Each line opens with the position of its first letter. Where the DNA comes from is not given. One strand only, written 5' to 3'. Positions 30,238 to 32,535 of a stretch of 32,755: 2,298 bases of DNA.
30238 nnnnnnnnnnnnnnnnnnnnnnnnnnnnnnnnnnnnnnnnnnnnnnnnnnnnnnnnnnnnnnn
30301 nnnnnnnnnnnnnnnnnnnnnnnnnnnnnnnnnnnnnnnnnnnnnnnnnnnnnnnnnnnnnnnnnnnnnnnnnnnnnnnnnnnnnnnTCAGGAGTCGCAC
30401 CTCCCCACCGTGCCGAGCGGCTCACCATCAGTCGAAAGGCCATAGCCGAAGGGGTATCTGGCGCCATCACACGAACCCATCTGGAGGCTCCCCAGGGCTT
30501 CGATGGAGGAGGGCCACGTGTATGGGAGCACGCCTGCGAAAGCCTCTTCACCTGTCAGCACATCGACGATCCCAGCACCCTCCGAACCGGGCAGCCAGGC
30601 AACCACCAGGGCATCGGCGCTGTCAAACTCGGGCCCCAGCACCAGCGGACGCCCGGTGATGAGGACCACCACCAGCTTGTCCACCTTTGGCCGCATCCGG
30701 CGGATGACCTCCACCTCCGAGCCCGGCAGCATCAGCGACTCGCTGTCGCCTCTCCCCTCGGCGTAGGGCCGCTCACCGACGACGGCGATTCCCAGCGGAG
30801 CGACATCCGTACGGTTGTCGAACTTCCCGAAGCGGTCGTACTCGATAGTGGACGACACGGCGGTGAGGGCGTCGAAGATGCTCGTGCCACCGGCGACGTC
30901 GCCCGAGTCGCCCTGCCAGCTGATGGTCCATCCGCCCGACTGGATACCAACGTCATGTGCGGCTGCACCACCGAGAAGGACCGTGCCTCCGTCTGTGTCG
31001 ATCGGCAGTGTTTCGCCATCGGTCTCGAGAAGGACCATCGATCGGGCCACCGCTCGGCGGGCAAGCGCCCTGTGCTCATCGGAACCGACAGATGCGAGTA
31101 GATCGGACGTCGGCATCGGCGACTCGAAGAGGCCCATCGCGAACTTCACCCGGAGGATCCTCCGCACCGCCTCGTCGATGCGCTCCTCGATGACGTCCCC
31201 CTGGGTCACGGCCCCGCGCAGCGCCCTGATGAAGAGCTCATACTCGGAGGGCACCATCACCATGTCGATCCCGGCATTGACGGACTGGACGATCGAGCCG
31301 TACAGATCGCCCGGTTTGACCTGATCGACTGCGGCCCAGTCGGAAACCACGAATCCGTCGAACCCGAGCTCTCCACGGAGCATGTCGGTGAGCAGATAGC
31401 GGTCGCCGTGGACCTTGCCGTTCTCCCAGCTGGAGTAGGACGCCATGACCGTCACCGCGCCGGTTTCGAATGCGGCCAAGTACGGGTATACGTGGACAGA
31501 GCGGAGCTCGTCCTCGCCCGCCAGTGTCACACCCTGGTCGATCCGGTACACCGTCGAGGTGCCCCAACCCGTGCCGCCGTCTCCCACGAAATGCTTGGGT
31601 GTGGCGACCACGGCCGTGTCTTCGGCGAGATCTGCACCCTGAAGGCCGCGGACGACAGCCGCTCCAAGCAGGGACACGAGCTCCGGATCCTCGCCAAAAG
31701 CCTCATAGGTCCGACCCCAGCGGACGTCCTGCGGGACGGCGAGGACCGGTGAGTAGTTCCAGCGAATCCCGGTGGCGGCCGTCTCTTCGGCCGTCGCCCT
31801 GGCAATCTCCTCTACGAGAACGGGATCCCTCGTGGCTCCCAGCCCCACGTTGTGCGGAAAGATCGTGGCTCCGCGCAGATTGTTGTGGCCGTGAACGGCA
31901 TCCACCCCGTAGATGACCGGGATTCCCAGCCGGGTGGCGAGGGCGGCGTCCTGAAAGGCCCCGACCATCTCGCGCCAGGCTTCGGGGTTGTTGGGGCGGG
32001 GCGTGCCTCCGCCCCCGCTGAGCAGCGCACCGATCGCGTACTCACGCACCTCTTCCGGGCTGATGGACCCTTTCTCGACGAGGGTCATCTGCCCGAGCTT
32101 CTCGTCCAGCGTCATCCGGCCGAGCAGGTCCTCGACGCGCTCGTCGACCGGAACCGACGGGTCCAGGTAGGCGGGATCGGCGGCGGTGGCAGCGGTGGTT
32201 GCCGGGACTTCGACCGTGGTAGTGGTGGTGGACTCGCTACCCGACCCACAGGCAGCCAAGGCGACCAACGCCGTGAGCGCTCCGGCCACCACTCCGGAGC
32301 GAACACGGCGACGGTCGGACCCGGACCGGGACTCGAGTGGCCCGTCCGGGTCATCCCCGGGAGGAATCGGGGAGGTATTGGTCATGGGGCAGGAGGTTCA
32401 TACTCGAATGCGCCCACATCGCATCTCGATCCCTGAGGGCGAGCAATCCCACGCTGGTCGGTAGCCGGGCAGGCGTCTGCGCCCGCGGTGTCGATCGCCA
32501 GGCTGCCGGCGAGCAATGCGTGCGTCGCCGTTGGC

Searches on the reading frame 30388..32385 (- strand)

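Call 11: search_protein_families(library=pfam, proteins=[window:30388-32385:-], max_evalue=0.001)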
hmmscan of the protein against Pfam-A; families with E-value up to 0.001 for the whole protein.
window:30388-32385:- (665 aa): 2 families
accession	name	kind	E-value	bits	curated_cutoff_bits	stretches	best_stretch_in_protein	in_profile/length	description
PF00933.27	Glyco_hydro_3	-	2.4e-75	254.3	27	1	92-413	1-316/316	Glycosyl hydrolase family 3 N terminal domain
PF01915.27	Glyco_hydro_3_C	-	4.3e-28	99.1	31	1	450-651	1-199/200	Glycosyl hydrolase family 3 C-terminal domain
